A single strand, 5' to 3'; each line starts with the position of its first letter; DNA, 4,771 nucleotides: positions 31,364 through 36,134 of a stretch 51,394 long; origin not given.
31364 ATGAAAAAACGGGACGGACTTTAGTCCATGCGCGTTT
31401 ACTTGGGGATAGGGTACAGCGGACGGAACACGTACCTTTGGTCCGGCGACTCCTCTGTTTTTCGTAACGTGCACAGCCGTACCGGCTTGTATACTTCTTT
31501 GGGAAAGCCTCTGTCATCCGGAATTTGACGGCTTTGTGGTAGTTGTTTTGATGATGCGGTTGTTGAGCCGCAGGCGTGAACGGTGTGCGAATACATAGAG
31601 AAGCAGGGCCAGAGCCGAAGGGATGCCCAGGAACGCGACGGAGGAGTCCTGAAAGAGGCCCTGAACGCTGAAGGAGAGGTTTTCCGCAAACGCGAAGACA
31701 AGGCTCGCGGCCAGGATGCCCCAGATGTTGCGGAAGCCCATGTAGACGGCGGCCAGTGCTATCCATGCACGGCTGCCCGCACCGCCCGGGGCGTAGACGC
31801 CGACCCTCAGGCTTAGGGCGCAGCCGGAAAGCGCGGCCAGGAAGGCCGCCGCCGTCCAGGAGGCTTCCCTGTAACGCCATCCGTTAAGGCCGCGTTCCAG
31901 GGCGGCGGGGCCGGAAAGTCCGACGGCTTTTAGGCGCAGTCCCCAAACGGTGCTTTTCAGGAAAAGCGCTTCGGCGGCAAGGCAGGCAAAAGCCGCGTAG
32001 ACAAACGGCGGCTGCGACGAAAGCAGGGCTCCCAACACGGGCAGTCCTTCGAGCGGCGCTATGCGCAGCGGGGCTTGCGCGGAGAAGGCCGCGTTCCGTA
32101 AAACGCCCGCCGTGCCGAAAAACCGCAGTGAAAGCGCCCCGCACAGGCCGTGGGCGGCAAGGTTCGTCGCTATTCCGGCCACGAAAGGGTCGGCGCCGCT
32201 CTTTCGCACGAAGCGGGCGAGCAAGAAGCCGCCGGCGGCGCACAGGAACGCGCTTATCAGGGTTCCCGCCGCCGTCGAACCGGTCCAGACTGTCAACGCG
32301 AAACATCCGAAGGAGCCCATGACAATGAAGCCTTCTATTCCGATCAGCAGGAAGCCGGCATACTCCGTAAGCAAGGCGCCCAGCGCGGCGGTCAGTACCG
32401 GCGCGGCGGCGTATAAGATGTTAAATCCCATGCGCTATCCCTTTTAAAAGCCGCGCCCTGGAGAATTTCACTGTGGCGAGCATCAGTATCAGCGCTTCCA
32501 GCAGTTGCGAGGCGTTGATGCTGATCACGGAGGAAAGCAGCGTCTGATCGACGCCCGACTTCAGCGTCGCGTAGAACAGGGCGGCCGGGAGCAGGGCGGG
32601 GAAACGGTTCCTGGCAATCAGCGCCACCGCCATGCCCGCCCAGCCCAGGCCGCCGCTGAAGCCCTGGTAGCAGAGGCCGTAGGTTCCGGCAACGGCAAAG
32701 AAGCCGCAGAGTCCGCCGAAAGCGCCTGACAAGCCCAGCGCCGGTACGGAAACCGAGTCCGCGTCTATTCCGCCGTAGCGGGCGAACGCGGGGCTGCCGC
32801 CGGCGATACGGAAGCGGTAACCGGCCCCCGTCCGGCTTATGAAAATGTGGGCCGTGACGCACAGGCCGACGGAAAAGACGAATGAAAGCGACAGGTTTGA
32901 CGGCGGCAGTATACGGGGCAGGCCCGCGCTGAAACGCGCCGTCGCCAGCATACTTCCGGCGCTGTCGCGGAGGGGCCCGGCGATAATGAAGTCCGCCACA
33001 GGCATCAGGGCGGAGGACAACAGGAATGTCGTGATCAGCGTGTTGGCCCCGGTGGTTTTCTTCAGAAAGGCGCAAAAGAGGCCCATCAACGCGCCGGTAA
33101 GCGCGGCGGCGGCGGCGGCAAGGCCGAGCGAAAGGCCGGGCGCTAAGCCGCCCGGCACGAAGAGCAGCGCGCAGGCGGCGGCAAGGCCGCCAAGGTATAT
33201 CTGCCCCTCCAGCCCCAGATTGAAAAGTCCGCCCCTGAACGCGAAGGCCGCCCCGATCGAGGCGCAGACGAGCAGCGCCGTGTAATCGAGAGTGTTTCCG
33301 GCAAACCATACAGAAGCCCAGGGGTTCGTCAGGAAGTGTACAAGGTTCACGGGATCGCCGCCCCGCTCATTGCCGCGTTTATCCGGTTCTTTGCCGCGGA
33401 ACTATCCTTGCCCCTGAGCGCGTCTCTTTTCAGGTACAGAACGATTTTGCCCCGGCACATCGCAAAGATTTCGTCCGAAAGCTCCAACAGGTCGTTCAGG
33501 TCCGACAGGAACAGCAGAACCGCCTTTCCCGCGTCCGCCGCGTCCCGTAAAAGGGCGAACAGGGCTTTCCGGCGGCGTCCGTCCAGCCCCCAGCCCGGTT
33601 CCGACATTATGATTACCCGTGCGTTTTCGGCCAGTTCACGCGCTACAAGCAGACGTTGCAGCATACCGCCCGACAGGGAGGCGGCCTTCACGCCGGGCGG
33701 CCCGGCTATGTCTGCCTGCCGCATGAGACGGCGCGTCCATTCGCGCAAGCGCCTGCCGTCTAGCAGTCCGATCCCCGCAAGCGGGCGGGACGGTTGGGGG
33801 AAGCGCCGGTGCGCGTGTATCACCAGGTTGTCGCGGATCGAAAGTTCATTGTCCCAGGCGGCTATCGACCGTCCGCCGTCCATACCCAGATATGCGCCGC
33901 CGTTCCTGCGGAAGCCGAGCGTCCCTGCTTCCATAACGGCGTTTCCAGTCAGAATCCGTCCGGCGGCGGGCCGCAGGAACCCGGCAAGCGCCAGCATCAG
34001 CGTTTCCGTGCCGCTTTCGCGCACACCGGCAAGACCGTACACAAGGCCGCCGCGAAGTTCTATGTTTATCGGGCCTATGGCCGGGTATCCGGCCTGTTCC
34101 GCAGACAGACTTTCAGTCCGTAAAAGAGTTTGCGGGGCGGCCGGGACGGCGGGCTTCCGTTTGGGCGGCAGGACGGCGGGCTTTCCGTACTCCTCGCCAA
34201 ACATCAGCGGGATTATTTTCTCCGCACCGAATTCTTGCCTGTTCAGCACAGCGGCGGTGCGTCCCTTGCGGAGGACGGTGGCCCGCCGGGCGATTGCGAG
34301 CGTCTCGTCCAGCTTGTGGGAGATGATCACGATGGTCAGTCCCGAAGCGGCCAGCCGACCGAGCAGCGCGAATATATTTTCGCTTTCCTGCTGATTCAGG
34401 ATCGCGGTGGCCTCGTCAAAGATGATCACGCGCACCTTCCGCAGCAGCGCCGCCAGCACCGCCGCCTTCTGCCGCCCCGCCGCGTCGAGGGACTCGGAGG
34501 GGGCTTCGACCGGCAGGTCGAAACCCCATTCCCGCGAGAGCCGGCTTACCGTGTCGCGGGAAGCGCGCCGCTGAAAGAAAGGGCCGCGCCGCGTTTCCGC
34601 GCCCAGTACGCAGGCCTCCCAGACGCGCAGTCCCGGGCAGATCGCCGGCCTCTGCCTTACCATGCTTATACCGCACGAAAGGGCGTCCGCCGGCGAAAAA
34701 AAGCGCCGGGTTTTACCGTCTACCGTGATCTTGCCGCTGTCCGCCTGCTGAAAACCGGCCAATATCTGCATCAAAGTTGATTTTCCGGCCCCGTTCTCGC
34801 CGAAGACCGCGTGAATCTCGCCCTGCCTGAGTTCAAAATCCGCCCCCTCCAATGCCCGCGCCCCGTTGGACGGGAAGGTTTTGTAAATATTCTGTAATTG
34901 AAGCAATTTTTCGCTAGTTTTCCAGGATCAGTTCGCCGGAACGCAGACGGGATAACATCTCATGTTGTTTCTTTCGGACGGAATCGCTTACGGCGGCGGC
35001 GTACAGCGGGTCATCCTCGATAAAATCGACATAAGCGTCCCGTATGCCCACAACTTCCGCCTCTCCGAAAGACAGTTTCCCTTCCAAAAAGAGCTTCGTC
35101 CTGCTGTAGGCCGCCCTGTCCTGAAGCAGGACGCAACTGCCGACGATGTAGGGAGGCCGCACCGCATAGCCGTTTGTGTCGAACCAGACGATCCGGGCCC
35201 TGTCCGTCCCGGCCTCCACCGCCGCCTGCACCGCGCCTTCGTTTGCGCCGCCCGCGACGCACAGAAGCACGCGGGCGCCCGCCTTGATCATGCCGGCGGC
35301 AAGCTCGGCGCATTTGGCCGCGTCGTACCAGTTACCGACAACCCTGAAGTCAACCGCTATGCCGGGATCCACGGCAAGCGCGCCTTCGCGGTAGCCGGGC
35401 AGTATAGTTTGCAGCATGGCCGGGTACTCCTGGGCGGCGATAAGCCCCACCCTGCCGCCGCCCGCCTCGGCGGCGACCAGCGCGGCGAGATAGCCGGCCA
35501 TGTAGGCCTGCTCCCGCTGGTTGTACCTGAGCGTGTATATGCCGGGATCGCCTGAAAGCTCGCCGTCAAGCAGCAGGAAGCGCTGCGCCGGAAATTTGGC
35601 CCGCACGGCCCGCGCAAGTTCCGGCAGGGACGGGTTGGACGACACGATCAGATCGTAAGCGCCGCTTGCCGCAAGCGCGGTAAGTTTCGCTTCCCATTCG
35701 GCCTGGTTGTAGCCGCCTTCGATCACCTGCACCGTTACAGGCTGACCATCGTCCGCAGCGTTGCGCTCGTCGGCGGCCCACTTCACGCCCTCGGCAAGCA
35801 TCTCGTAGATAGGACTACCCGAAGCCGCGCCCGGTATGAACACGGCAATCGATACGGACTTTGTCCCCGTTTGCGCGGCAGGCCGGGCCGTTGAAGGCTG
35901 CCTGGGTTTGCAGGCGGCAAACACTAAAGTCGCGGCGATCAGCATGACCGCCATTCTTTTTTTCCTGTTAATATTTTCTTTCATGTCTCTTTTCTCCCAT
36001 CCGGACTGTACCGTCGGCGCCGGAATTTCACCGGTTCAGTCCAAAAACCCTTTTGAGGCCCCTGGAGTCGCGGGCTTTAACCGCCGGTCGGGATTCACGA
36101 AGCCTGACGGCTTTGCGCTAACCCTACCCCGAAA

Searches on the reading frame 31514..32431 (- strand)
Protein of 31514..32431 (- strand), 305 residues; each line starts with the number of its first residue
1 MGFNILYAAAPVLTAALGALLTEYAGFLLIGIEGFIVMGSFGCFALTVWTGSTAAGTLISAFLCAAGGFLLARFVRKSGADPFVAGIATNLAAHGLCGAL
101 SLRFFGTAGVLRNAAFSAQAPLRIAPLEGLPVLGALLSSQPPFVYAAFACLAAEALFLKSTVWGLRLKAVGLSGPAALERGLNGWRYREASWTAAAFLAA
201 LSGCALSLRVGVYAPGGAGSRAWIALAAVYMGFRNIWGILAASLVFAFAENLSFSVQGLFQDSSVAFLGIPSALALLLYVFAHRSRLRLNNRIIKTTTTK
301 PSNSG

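Call 74: search_protein_families(library=pfam, proteins=[window:31514-32431:-])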
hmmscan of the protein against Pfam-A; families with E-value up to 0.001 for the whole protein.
window:31514-32431:- (305 aa): 1 family
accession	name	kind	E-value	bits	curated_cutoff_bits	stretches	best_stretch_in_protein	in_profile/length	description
PF02653.21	BPD_transp_2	-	1.1e-21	77.6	26.8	1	3-270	3-263/269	Branched-chain amino acid transport system / permease component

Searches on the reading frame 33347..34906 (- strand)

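Call 74: search_protein_families(library=pfam, proteins=[window:33347-34906:-])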
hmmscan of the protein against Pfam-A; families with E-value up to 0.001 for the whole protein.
window:33347-34906:- (519 aa): 3 families
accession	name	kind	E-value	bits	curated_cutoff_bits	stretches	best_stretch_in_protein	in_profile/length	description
PF00005.33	ABC_tran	-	1.9e-34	119.6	25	2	19-168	1-137/137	ABC transporter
PF13304.12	AAA_21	-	9.4e-06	26.3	27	1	31-74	1-43/304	AAA domain, putative AbiEii toxin, Type IV TA system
PF13401.12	AAA_22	-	2.8e-05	24.9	27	1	30-192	6-118/130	AAA domain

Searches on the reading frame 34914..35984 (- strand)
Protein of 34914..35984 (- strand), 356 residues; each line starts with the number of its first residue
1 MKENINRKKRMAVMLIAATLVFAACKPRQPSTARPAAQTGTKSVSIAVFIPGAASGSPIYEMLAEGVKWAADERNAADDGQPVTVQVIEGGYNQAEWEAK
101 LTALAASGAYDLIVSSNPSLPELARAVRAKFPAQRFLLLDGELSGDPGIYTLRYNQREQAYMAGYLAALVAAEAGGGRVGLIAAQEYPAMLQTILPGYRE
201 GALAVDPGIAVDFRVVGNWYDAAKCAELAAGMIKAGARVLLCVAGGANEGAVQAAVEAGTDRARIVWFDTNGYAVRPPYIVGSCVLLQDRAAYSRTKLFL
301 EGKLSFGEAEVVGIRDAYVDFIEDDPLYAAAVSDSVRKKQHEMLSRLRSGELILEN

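Call 74: search_protein_families(library=pfam, proteins=[window:34914-35984:-])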
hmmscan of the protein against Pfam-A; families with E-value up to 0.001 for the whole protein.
window:34914-35984:- (356 aa): 1 family
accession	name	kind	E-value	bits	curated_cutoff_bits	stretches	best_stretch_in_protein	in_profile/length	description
PF02608.20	Bmp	-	2.2e-56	191.5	24.1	1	44-347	2-295/301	ABC transporter substrate-binding protein PnrA-like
